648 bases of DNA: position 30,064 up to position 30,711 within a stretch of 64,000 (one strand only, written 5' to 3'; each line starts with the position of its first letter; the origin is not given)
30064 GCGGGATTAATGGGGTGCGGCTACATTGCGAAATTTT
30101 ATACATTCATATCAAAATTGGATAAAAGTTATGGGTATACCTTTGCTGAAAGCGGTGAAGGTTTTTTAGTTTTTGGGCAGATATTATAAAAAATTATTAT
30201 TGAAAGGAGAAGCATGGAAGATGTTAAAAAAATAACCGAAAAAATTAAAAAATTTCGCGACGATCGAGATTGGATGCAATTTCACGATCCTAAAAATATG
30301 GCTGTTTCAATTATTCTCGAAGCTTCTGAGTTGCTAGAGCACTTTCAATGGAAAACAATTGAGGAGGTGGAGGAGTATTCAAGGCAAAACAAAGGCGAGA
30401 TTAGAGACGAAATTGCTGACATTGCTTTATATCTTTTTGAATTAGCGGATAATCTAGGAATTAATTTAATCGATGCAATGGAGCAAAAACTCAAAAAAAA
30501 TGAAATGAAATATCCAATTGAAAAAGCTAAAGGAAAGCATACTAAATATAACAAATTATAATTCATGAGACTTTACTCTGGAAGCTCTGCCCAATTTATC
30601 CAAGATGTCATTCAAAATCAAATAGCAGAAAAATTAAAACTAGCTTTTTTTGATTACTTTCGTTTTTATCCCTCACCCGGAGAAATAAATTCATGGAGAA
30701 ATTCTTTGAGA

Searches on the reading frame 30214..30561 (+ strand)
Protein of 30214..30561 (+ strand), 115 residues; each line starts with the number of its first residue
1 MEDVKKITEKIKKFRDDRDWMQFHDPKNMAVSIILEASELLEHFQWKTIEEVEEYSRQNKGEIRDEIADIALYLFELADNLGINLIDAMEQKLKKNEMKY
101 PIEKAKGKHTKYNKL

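Call 99: search_protein_families(library=pfam, proteins=[window:30214-30561:+], max_evalue=0.01)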
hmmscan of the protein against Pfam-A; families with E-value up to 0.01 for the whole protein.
window:30214-30561:+ (115 aa): 1 family
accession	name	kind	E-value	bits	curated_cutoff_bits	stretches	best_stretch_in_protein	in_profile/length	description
PF12643.12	MazG-like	-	6.3e-20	71.6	27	1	32-115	2-85/85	MazG-like family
